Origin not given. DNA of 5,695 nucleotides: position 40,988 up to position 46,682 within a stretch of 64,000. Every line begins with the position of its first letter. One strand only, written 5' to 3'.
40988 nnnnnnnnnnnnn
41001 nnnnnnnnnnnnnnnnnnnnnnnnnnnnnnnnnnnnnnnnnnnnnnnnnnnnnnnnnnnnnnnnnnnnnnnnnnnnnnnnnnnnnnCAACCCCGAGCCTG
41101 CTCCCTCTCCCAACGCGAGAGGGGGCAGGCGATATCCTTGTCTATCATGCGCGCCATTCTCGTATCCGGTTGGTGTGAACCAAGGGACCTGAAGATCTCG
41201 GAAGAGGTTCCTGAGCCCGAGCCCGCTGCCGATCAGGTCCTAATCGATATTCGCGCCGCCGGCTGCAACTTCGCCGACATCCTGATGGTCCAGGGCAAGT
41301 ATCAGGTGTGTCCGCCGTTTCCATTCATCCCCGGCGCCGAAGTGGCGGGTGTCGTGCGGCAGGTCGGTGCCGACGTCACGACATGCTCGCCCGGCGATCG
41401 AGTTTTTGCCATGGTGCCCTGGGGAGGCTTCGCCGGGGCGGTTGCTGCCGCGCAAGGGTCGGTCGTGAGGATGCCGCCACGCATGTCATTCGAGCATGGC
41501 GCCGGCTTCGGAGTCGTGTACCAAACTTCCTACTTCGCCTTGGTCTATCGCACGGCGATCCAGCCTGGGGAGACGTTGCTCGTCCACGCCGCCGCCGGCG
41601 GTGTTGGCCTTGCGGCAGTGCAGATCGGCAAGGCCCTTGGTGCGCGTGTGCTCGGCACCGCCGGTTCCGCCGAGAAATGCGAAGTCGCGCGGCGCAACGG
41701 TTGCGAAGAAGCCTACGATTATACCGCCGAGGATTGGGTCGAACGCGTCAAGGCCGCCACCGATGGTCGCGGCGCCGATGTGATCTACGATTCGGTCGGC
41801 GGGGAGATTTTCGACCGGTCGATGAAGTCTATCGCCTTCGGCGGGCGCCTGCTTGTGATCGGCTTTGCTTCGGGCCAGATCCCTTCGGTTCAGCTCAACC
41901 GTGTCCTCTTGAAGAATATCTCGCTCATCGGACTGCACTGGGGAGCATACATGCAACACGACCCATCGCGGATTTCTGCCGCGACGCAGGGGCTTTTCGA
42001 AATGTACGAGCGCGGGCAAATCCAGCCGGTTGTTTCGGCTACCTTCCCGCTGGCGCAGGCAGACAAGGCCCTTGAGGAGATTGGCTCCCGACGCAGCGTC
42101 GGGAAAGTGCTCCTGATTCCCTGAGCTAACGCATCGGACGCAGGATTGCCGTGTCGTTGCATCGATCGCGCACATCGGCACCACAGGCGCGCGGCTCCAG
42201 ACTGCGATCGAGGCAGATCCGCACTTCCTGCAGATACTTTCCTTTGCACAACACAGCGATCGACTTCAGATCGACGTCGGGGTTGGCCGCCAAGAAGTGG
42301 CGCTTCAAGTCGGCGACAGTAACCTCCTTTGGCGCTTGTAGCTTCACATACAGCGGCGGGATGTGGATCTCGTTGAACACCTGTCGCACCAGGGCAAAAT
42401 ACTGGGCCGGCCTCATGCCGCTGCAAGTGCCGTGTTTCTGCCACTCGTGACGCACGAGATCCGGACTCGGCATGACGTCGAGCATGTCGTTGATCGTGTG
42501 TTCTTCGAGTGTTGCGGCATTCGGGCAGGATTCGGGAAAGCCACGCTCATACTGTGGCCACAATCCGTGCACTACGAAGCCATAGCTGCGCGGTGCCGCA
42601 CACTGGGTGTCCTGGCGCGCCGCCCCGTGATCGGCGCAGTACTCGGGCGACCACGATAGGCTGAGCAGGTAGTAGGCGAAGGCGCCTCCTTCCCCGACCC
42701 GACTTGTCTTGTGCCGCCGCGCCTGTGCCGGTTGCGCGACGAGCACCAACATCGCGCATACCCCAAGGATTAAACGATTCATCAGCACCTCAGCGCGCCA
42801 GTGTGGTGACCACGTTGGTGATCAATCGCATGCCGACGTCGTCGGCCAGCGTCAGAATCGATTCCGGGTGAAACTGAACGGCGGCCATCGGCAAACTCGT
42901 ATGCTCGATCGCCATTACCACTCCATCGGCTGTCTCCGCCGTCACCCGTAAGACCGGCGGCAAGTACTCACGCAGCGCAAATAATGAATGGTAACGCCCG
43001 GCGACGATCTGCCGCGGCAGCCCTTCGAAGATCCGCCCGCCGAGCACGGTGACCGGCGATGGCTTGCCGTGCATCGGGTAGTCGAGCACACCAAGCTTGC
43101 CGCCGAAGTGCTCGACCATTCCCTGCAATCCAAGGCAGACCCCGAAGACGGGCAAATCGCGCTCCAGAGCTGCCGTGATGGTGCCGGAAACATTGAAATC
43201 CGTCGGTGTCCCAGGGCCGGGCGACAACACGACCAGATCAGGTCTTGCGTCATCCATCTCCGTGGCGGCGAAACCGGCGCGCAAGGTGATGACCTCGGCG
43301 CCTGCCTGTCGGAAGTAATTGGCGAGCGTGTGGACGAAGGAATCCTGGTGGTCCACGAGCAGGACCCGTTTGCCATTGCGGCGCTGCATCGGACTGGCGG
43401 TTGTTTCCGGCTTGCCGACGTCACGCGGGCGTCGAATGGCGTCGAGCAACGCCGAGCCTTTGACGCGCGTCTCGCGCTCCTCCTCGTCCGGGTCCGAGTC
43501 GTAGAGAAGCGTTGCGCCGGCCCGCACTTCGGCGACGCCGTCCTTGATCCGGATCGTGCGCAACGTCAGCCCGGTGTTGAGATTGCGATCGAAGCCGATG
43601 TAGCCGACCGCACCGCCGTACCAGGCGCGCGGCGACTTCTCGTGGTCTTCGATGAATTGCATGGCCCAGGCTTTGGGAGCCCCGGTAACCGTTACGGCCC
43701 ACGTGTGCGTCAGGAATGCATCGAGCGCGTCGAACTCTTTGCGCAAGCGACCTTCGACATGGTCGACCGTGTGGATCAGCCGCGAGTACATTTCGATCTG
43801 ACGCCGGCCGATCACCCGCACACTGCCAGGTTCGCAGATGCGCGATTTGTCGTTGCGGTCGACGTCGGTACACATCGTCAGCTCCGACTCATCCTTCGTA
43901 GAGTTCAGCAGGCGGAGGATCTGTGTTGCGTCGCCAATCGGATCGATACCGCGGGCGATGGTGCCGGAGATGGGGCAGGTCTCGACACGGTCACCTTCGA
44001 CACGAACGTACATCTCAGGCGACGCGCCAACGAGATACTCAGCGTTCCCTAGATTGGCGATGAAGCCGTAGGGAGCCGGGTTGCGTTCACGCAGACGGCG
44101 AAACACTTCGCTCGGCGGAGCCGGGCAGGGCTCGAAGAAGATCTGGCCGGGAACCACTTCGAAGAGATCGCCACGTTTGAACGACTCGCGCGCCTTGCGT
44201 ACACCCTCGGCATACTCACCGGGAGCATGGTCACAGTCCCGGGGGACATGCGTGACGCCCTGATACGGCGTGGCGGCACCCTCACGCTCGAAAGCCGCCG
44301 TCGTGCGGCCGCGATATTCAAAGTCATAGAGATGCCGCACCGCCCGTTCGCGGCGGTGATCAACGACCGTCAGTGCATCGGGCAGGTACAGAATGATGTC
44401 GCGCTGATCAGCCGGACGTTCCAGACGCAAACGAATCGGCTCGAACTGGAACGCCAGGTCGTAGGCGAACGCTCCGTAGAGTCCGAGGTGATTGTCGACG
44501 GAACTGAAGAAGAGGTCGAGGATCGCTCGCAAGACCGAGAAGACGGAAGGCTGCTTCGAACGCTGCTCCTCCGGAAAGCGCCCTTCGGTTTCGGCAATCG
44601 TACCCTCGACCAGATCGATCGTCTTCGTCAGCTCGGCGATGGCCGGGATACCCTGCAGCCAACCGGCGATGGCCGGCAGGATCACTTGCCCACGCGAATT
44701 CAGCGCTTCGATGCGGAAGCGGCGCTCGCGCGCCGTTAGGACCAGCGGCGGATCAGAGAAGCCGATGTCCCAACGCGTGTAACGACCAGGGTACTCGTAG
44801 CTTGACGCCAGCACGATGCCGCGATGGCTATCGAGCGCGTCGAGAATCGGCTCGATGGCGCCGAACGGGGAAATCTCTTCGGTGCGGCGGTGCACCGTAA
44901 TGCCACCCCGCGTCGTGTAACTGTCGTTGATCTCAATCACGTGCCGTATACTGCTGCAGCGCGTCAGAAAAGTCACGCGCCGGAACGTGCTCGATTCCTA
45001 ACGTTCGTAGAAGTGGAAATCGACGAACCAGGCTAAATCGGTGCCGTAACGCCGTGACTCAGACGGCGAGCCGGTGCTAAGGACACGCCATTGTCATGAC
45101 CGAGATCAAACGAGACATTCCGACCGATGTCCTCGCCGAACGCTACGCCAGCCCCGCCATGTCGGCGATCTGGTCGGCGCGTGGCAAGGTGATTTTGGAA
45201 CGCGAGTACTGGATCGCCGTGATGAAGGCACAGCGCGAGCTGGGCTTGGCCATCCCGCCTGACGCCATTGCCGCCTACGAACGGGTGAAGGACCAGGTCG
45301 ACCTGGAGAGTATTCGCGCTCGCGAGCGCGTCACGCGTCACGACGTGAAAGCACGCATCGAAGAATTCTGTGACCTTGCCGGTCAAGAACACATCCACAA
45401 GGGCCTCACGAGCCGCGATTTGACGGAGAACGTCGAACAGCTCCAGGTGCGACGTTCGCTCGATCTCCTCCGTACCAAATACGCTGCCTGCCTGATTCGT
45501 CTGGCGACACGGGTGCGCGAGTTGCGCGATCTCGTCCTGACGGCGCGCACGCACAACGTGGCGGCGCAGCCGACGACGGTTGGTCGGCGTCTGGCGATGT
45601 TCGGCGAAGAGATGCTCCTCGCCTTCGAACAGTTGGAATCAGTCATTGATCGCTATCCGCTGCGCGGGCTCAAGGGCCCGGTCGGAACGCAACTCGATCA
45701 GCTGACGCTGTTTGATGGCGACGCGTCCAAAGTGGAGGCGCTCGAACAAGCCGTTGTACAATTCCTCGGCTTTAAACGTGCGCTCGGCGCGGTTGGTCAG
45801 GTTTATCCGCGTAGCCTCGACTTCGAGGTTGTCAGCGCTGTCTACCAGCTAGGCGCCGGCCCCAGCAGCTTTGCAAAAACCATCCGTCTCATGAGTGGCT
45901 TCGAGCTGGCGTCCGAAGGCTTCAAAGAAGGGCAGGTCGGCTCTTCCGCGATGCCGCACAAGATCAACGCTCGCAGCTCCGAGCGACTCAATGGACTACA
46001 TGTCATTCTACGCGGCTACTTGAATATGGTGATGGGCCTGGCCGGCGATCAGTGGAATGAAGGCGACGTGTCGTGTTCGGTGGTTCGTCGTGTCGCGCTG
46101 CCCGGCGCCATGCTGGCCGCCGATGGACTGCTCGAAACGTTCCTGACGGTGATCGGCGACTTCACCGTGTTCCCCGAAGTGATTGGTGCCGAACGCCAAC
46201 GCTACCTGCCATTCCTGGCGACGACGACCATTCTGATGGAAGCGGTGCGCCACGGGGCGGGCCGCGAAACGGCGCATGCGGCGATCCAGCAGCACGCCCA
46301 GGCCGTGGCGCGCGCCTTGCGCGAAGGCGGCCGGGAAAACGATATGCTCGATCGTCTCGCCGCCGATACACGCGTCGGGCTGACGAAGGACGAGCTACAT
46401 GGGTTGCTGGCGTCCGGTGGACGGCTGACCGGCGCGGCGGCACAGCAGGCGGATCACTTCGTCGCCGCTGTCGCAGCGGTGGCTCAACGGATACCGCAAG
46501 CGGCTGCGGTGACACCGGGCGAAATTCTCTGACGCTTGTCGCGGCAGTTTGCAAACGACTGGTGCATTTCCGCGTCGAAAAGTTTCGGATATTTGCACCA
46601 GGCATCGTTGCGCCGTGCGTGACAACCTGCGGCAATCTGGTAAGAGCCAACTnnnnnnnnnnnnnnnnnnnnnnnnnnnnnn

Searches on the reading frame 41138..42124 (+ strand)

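Call 5: search_protein_families(library=pfam, proteins=[window:41138-42124:+])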
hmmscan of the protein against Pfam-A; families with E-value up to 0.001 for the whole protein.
window:41138-42124:+ (328 aa): 3 families
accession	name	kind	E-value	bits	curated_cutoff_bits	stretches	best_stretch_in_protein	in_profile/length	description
PF00107.32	ADH_zinc_N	-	5e-32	111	31.8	1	155-273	1-117/129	Zinc-binding dehydrogenase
PF13602.12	ADH_zinc_N_2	-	1.2e-22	81.8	27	1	188-326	2-134/134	Zinc-binding dehydrogenase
PF08240.17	ADH_N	-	4.5e-15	56.2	23.5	1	31-92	2-63/104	Alcohol dehydrogenase GroES-like domain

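Call 6: search_protein_families(library=ncbifam, proteins=[window:41138-42124:+])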
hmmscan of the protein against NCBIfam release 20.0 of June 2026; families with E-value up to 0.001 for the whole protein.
window:41138-42124:+ (328 aa): 26 families (the best 25 are shown)
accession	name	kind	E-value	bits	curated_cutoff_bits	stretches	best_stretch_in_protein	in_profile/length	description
TIGR02824.1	quinone_pig3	subfamily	3.9e-79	266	296.8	1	4-326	1-323/325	putative NAD(P)H quinone oxidoreductase, PIG3 family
NF008024.0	PRK10754.1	subfamily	4.8e-54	183.6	348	1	24-328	21-327/327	NADPH:quinone reductase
NF010344.0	PRK13771.1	subfamily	3.3e-48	164.4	349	2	96-326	116-331/334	putative alcohol dehydrogenase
NF041172.1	AcrlCoa_red_Thmprot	equivalog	6.3e-44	150.3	500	2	96-326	116-332/334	acryloyl-CoA reductase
NF041183.1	Pks2_ls1_myc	equivalog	2.2e-42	144.2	2400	1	29-326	1430-1727/2086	sulfolipid-1 biosynthesis phthioceranic/hydroxyphthioceranic acid synthase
TIGR03989.1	Rxyl_3153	subfamily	8e-28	97.7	440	2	91-317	134-360/370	NDMA-dependent alcohol dehydrogenase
NF041097.1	keto_inos_dh_IolM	equivalog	3.9e-27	94.9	450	2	132-325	194-387/389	scyllo-inosose 3-dehydrogenase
TIGR02823.1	oxido_YhdH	subfamily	4.4e-27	94.8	297.25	1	28-325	23-321/324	acrylyl-CoA reductase family protein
TIGR01751.1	crot-CoA-red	equivalog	2.4e-25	89.1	378.55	3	94-205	138-251/398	crotonyl-CoA carboxylase/reductase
NF058644.1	CurcmRedCuraProt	equivalog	2.5e-23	82.7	440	1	73-245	71-243/336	NADPH-dependent curcumin/dihydrocurcumin reductase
TIGR03451.1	mycoS_dep_FDH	equivalog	5.1e-21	74.9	512.9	2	96-262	129-293/358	S-(hydroxymethyl)mycothiol dehydrogenase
NF003808.0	PRK05396.1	equivalog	1.6e-20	73.2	380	2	96-326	119-338/341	L-threonine 3-dehydrogenase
NF051456.1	acrylyl_AcuI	equivalog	3.5e-20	72.1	440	1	22-294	18-291/325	acrylyl-CoA reductase (NADPH)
TIGR00692.1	tdh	equivalog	1.8e-19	70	458.35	2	143-327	161-339/340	L-threonine 3-dehydrogenase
TIGR02817.1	adh_fam_1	subfamily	8.2e-17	61.6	284.05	1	23-270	21-268/336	zinc-binding alcohol dehydrogenase family protein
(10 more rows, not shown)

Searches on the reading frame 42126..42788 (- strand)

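Call 42: search_protein_families(library=pfam, max_evalue=0.000001, proteins=[window:42126-42788:-])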
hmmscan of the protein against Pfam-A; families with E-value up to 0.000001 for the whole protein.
window:42126-42788:- (220 aa): 1 family
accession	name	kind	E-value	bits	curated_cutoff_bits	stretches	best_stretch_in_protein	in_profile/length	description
PF00445.23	Ribonuclease_T2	-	4e-18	66.6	26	1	37-201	1-187/188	Ribonuclease T2 family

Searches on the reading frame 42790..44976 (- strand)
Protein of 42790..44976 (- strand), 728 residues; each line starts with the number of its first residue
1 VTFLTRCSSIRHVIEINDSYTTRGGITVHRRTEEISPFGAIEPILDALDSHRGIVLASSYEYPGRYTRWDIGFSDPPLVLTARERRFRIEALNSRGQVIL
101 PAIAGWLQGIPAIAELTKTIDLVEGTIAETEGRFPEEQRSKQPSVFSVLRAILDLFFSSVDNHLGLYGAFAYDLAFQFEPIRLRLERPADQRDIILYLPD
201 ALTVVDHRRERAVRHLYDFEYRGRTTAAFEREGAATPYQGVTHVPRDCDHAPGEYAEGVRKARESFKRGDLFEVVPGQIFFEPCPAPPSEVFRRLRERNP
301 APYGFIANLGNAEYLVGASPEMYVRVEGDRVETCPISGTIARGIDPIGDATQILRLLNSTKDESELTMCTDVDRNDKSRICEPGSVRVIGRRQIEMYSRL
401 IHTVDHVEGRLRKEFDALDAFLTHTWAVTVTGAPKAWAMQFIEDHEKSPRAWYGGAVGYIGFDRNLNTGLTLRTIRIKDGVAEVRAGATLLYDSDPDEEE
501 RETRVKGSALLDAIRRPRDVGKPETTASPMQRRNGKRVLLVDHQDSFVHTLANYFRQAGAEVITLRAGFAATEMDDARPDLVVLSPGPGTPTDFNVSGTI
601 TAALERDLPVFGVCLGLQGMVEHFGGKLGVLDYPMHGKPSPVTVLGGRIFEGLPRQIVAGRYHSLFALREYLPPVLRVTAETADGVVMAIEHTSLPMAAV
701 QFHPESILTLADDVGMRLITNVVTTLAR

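Call 5: search_protein_families(library=pfam, proteins=[window:42790-44976:-])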
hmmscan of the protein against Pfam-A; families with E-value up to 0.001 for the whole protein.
window:42790-44976:- (728 aa): 4 families
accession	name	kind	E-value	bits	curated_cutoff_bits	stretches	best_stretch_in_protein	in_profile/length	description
PF00425.24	Chorismate_bind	-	1.3e-64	218.7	27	1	254-506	4-257/257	chorismate binding enzyme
PF00117.34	GATase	-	2.5e-41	141.9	22.8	1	539-713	1-180/190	Glutamine amidotransferase class-I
PF04715.19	Anth_synt_I_N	-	2.8e-11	44.3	23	1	109-211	53-137/140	Anthranilate synthase component I, N terminal region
PF07722.19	Peptidase_C26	-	1.9e-10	41.3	20.5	1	600-705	98-219/219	Peptidase C26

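Call 6: search_protein_families(library=ncbifam, proteins=[window:42790-44976:-])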
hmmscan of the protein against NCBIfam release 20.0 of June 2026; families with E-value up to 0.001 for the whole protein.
window:42790-44976:- (728 aa): 44 families (the best 25 are shown)
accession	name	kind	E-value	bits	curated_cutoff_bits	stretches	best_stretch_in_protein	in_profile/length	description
TIGR01815.1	TrpE-clade3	equivalog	0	1168.1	739.15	1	20-727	1-709/717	anthranilate synthase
NF010081.0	PRK13566.1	equivalog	0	1166.2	645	1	17-727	10-721/729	anthranilate synthase component I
TIGR00564.1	trpE_most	equivalog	3.4e-79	267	517.7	1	165-514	93-454/455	anthranilate synthase component I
NF010079.0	PRK13564.1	equivalog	1.1e-77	262.1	471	1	75-516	56-513/521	anthranilate synthase component 1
TIGR01820.1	TrpE-arch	equivalog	7.4e-71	239.8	512.05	1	165-514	100-448/449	anthranilate synthase component I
NF010086.0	PRK13571.1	equivalog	3.8e-70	236.8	693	1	248-516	226-499/510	anthranilate synthase component I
TIGR00565.1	trpE_proteo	equivalog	9e-65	219.5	494.65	1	78-516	43-495/498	anthranilate synthase component I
TIGR01824.1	PabB-clade2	equivalog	8.4e-61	206.2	408.55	1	165-510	2-355/355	aminodeoxychorismate synthase, component I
TIGR00553.1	pabB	equivalog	2.3e-58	197.9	328.4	1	168-507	3-326/329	aminodeoxychorismate synthase component I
NF006563.0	PRK09070.1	equivalog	3.3e-58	197.4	514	1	165-515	93-445/447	aminodeoxychorismate synthase component I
NF010089.0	PRK13574.1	equivalog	4.6e-52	177.4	527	1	165-513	81-417/421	anthranilate synthase component I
TIGR01823.1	PabB-fungal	equivalog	5.4e-52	177.1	442.55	2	534-709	4-189/742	aminodeoxychorismate synthase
NF010087.0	PRK13572.1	equivalog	2.7e-50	171.3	580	1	247-514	167-431/435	anthranilate synthase component I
NF010082.0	PRK13567.1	equivalog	4.7e-48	164.1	576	1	255-512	203-465/468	anthranilate synthase component I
NF004610.0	PRK05940.1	equivalog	2.1e-46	158.7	568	1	163-519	101-464/467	anthranilate synthase component I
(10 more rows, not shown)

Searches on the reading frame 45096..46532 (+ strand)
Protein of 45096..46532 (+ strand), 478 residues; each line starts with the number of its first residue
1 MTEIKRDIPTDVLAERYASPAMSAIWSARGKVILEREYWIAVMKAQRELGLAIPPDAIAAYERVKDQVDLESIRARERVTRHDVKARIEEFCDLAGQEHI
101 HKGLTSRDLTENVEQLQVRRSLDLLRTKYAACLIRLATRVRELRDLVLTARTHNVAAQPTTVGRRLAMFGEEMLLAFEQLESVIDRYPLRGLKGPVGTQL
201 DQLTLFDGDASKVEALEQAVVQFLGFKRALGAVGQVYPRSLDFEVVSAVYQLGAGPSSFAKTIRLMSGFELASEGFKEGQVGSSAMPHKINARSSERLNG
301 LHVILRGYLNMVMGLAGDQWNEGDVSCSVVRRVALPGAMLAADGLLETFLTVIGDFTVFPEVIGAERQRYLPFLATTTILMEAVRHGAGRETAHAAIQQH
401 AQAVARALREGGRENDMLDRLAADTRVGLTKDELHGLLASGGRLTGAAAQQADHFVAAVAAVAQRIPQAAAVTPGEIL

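Call 5: search_protein_families(library=pfam, proteins=[window:45096-46532:+])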
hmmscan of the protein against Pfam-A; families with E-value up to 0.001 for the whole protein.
window:45096-46532:+ (478 aa): 2 families
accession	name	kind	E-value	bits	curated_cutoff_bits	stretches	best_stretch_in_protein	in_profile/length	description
PF00206.25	Lyase_1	-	1.9e-20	73.9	27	1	21-301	9-306/312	Lyase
PF10397.14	ADSL_C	-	8.6e-15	55.3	32.7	1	372-454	1-78/79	Adenylosuccinate lyase C-terminus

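Call 6: search_protein_families(library=ncbifam, proteins=[window:45096-46532:+])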
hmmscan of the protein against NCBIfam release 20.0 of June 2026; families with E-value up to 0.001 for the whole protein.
window:45096-46532:+ (478 aa): 9 families
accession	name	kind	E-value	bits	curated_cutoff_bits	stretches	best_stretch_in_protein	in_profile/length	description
TIGR00928.1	purB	equivalog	2.4e-114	382.5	326.2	1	13-433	1-412/436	adenylosuccinate lyase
NF006500.1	PRK08937.2-4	subfamily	2.8e-30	105.5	626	1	14-454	11-441/448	adenylosuccinate lyase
NF052536.2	CoM_syn_XcbD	exception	3.9e-23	81.9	600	1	12-443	9-431/443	3-sulfopropionylcysteine synthase XcbD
TIGR02426.1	protocat_pcaB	equivalog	3.7e-19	68.8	355.75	1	18-297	7-280/338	3-carboxy-cis,cis-muconate cycloisomerase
NF006764.0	PRK09285.1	equivalog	1.1e-18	66.9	446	1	66-292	75-304/456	adenylosuccinate lyase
NF006554.0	PRK09053.1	equivalog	7.7e-14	51.3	595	1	12-461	8-450/453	3-carboxy-cis,cis-muconate cycloisomerase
NF052556.1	NtrsucLyaStm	equivalog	3e-12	46.1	650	1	40-292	45-307/466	nitrosuccinate lyase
NF004631.0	PRK05975.1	equivalog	8.5e-10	38.1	371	1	15-299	13-289/352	3-carboxy-cis,cis-muconate cycloisomerase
TIGR00838.1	argH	equivalog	0.00021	20.4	279.5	1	62-312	61-304/455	argininosuccinate lyase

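Call 34: find_homologous_proteins(query=window:45096-46532:+, max_evalue=1e-50)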
Query window:45096-46532:+ (478 aa): 8000 proteins with E <= 1e-50 among 8000 candidates; the best 120 are listed.
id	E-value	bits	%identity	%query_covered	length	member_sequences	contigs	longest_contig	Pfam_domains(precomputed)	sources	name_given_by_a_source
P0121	0.0e+0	1035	100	100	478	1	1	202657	PF10397.15,PF00206.26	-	-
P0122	2.2e-246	836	81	99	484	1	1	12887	PF10397.15,PF00206.26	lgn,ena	-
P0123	2.2e-246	836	81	99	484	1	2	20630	PF10397.15,PF00206.26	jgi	-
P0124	8.7e-246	834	81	99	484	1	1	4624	PF10397.15,PF00206.26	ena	-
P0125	2.5e-245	832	81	99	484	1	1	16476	PF10397.15,PF00206.26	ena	-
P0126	5.1e-245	831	81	99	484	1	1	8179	PF10397.15,PF00206.26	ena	-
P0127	1.3e-243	827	80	99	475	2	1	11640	PF10397.15,PF00206.26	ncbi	-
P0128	5.4e-243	825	80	99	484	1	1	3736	PF10397.15,PF00206.26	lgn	-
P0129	1.1e-242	824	79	100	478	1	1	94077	PF10397.15,PF00206.26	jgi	jgi:adenylosuccinate lyase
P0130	3.9e-242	822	79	99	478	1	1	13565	PF10397.15,PF00206.26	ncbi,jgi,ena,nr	ncbi:MAG TPA: adenylosuccinate lyase [Candidatus Acidoferrales bacterium]|nr:adenylosuccinate lyase 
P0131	6.4e-242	821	78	100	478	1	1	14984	PF10397.15,PF00206.26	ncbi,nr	ncbi:MAG: adenylosuccinate lyase [Deltaproteobacteria bacterium]|nr:adenylosuccinate lyase [Deltapro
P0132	8.8e-241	817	79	99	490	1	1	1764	PF10397.15,PF00206.26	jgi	jgi:adenylosuccinate lyase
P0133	7.7e-237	804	79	98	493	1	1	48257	PF10397.15,PF00206.26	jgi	jgi:adenylosuccinate lyase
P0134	3.1e-235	799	77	100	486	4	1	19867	PF10397.15,PF00206.26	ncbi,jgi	jgi:adenylosuccinate lyase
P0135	6.9e-234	795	78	98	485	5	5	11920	PF10397.15,PF00206.26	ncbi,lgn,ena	-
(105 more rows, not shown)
